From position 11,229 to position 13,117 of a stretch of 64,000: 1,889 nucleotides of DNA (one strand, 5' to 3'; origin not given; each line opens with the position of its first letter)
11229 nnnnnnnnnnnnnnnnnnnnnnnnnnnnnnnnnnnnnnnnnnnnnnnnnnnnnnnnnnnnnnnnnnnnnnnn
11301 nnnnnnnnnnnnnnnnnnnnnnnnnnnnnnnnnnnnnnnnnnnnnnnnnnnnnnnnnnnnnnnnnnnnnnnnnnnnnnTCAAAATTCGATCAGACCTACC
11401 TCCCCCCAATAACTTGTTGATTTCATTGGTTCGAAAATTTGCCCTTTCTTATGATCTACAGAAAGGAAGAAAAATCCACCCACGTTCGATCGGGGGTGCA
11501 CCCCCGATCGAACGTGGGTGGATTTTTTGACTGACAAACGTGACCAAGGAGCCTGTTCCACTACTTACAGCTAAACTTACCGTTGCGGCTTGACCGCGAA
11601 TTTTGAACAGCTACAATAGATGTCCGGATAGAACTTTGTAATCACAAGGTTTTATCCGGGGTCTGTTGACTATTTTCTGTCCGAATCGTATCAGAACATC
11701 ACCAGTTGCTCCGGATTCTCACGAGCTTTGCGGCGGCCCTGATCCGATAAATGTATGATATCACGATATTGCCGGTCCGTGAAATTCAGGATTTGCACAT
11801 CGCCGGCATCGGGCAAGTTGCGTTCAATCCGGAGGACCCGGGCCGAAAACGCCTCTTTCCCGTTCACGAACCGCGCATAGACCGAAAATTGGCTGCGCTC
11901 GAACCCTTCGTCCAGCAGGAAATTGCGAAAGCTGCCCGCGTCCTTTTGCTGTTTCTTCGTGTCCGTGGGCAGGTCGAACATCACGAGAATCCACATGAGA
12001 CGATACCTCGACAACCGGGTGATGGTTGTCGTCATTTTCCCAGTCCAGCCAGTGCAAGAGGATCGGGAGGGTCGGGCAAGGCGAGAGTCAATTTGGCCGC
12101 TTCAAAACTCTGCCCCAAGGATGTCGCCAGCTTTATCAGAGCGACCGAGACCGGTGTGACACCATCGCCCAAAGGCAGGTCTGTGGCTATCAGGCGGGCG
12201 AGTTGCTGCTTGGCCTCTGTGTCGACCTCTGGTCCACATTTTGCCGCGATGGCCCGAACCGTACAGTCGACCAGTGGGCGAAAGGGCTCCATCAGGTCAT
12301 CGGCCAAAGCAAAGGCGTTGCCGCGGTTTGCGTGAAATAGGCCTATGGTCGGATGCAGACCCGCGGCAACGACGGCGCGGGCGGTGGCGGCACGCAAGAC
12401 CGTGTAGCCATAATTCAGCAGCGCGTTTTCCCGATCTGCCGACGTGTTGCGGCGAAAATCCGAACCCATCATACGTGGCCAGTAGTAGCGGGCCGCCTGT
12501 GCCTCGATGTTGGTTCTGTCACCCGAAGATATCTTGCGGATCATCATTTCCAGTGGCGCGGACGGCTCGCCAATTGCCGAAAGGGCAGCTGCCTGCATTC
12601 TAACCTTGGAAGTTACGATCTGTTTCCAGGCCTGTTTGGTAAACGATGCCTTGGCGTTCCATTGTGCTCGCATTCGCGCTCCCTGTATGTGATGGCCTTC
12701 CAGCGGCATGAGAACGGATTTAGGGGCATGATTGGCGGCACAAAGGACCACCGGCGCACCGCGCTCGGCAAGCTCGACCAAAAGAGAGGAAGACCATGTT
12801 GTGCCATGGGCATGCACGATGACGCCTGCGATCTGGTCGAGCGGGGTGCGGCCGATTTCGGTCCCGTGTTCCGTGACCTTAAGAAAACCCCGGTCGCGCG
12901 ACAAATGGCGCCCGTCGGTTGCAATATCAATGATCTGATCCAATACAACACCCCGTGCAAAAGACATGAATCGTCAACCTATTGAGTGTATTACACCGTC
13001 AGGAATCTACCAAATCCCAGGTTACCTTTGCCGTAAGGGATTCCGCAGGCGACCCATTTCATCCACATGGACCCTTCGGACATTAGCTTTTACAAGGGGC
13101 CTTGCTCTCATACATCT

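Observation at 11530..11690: CRISPR array reduced to one repeat with zero spacers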

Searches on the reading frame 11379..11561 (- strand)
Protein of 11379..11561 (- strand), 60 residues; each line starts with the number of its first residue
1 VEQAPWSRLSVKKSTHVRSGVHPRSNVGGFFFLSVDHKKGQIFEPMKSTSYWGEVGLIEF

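Call 51: search_protein_families(library=pfam, proteins=[window:11379-11561:-], max_evalue=10)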
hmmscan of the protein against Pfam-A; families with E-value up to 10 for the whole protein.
window:11379-11561:- (60 aa): 1 family
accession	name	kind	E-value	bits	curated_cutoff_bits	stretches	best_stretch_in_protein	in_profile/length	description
PF13759.12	2OG-FeII_Oxy_5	-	0.14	13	27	1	11-47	7-45/101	Putative 2OG-Fe(II) oxygenase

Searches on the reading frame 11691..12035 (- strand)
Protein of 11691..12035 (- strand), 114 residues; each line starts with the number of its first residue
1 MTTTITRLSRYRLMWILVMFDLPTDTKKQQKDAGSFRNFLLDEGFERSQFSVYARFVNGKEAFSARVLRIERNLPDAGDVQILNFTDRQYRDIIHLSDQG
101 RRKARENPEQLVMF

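Call 7: search_protein_families(library=pfam, proteins=[window:11691-12035:-], max_evalue=0.01)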
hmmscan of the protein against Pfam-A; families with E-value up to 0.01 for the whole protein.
window:11691-12035:- (114 aa): 1 family
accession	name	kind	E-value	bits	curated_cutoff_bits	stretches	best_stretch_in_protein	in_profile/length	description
PF09827.14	CRISPR_Cas2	-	1.3e-13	51.3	23.8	1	14-92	1-73/74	CRISPR associated protein Cas2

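Call 79: search_protein_families(library=padloc, proteins=[window:11691-12035:-], max_evalue=0.00001)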
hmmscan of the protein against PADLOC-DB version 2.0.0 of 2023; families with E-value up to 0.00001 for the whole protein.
window:11691-12035:- (114 aa): 11 families
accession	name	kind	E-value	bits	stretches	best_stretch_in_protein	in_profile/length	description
PDLC02068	Cas2_II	-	9.7e-41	136.6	1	5-114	15-119/137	-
PDLC01459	Cas2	-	7.7e-28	95.1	1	10-114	2-105/105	"CAS-I,CAS-II,CAS-III,CAS-IV,CAS-V,CAS-VI; acquisition_2"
PDLC02072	Cas2_II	-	4.6e-27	92.1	1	10-80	2-72/72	-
PDLC02069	Cas2_II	-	1.9e-23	81.2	1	14-96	1-83/130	-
PDLC00935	Cas2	-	4.3e-21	73.2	1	14-106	1-91/96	CRISPR-associated endonuclease Cas2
PDLC01591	Cas2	-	2.8e-20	70.6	1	14-113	1-100/101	"CAS-I,CAS-II,CAS-III,CAS-IV,CAS-V,CAS-VI; acquisition_2"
PDLC01251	Cas2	-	1.4e-17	61.7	1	14-96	1-75/84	"CAS-I,CAS-II,CAS-III,CAS-IV,CAS-V,CAS-VI; acquisition_2"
PDLC02073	Cas2_II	-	2e-17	61.5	1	11-55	3-47/49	-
PDLC02071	Cas2_II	-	1.9e-16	57.9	1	19-105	1-87/97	-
PDLC01649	Cas2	-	1.1e-13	49.3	1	14-90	1-70/70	"CAS-I,CAS-II,CAS-III,CAS-IV,CAS-V,CAS-VI; acquisition_2"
PDLC01748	Cas2_IIIa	-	5.8e-08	31.2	1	14-106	1-83/88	-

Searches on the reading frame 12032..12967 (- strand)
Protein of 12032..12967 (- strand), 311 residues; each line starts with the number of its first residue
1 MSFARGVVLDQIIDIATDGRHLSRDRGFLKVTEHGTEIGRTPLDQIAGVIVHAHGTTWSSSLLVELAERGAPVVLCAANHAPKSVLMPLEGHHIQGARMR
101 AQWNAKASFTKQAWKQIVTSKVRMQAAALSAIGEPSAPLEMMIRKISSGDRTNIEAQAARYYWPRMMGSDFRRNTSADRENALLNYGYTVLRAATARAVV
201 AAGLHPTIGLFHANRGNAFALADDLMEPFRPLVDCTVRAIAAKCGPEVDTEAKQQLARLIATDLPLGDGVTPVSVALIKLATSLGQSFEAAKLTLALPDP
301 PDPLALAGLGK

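Call 7: search_protein_families(library=pfam, proteins=[window:12032-12967:-], max_evalue=0.01)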
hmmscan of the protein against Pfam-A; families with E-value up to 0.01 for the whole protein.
window:12032-12967:- (311 aa): 1 family
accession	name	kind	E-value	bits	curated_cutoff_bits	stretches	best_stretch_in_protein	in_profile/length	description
PF01867.21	Cas_Cas1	-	5e-33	114.9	22.3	1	15-240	3-249/283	CRISPR associated protein Cas1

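Call 79: search_protein_families(library=padloc, proteins=[window:12032-12967:-], max_evalue=0.00001)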
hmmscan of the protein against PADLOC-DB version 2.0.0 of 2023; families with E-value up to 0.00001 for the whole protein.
window:12032-12967:- (311 aa): 28 families (the best 25 are shown)
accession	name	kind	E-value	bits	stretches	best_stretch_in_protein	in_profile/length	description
PDLC02061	Cas1_II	-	6.6e-98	325.7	1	8-298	30-303/335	-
PDLC00926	Cas1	-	8e-70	233.4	1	20-283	10-276/278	"CRISPR-associated endonuclease Cas1, subtype II/NMENI"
PDLC01333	Cas1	-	4.1e-68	227.7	1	20-281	10-267/270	"CAS-I,CAS-II,CAS-III,CAS-IV,CAS-V,CAS-VI; acquisition_1"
PDLC01248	Cas1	-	2.4e-47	159.8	1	15-240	5-232/289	"CAS-I,CAS-II,CAS-III,CAS-IV,CAS-V,CAS-VI; acquisition_1"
PDLC01449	Cas1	-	2.6e-42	143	1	15-262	6-249/285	"CAS-I,CAS-II,CAS-III,CAS-IV,CAS-V,CAS-VI; acquisition_1"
PDLC01741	Cas1_IIIa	-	5.1e-41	138.9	1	41-290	33-285/301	-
PDLC00928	Cas1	-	2.6e-39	133.1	1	17-241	6-249/315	Cas1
PDLC01608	Cas1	-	6.5e-32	109.1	1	15-240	3-242/276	"CAS-I,CAS-II,CAS-III,CAS-IV,CAS-V,CAS-VI; acquisition_1"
PDLC00927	Cas1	-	7.3e-31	105.6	1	15-242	4-255/327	CRISPR-associated endonuclease Cas1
PDLC01249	Cas1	-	3.2e-28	96.9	1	16-241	4-236/246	"CAS-I,CAS-II,CAS-III,CAS-IV,CAS-V,CAS-VI; acquisition_1"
PDLC01747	Cas1g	-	1.9e-27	94.1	1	11-237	198-441/523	-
PDLC02062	Cas1_II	-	1.9e-24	84.6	1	17-262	8-274/317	-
PDLC02063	Cas1_IIIb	-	2.8e-24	83.6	1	15-243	315-552/617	-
PDLC02025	Cas1d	-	2.2e-23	81.2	1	12-235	3-236/316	-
PDLC02064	Cas1a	-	4.6e-21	73.7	1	30-264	23-245/277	-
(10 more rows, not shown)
